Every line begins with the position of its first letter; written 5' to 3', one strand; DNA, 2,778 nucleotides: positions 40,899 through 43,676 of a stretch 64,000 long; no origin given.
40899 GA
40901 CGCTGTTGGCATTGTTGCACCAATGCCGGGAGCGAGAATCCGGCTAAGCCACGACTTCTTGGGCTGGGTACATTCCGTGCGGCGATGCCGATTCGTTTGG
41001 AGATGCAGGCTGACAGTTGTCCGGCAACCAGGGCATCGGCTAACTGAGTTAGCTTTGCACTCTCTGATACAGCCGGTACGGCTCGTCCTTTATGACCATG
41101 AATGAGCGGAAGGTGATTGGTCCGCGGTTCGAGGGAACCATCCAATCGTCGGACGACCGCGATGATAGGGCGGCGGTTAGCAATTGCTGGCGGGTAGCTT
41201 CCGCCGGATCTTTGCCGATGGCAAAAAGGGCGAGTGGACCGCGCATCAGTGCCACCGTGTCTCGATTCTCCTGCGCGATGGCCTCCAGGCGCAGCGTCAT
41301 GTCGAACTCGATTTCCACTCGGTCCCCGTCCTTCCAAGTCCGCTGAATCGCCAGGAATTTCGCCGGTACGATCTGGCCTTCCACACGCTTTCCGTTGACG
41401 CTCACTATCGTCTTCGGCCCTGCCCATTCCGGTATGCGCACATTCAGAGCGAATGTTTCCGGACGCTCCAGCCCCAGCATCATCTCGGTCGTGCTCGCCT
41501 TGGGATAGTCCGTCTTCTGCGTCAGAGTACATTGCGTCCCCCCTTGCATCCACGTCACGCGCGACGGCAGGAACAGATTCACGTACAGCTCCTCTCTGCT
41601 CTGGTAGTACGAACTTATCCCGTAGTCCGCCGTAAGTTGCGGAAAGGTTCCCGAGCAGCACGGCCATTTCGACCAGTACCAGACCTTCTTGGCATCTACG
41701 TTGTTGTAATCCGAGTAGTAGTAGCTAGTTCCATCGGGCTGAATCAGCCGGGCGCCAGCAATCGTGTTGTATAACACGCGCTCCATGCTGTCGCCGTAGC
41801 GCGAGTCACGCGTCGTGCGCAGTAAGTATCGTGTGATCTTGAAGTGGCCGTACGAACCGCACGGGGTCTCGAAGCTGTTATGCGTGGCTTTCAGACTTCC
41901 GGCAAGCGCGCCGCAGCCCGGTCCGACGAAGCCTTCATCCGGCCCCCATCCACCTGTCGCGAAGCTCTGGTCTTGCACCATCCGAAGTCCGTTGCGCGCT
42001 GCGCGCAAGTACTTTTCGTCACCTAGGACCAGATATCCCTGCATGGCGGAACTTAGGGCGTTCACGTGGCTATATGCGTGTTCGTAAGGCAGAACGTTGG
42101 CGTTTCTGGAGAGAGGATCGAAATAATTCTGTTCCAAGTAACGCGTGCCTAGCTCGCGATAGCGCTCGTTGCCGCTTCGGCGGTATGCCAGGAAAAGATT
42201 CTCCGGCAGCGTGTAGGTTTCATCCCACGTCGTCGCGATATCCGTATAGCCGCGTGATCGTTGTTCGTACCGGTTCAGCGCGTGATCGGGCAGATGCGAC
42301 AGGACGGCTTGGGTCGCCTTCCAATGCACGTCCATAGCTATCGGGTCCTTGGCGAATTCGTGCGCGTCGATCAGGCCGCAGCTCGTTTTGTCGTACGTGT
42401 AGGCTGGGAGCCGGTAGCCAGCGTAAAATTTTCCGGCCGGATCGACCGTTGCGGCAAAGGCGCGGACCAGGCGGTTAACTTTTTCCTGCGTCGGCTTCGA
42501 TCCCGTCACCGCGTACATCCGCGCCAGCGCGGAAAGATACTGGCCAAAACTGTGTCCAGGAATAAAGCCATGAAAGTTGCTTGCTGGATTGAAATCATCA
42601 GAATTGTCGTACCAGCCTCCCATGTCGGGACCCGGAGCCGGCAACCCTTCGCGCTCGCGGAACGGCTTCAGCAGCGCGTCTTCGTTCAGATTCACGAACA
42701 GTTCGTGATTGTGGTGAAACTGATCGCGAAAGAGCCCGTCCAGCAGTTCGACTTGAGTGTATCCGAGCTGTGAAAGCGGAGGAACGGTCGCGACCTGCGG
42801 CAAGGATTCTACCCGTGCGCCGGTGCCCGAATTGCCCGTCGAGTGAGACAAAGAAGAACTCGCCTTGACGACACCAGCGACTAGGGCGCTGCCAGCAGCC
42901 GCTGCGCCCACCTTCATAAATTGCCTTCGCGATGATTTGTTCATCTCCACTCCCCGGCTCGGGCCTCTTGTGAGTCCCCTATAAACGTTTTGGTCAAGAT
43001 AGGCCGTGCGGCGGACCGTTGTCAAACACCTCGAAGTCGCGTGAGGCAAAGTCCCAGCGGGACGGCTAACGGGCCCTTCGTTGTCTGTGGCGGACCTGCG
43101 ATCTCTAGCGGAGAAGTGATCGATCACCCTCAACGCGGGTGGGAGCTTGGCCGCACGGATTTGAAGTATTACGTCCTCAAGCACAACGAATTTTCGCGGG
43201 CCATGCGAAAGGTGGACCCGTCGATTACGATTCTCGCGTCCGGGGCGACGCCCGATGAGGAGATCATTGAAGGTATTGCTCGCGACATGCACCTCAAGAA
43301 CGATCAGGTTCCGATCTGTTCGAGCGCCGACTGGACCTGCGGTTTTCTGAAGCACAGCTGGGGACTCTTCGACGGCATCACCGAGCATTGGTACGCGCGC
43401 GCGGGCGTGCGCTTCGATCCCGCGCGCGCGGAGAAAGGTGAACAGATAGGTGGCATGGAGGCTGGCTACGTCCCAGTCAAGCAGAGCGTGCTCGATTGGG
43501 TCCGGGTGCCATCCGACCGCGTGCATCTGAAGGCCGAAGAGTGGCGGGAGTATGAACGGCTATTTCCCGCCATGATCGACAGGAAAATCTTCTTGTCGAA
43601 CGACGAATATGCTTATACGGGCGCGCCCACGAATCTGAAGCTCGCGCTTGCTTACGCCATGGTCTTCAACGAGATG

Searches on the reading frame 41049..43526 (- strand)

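Call 44: search_protein_families(library=pfam, proteins=[window:41049-43526:-], max_evalue=0.00001)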
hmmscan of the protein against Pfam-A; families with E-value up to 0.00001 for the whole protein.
window:41049-43526:- (825 aa): 2 families
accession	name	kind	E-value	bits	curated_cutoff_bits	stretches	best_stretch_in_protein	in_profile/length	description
PF07944.18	Beta-AFase-like_GH127_cat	-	2.6e-41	142.3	24.9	1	258-635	1-374/376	Beta-L-arabinofuranosidase, GH127 catalytic domain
PF20736.2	Glyco_hydro127M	-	4.7e-24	84.8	24.2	1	647-743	2-95/95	Beta-L-arabinofuranosidase, GH127 middle domain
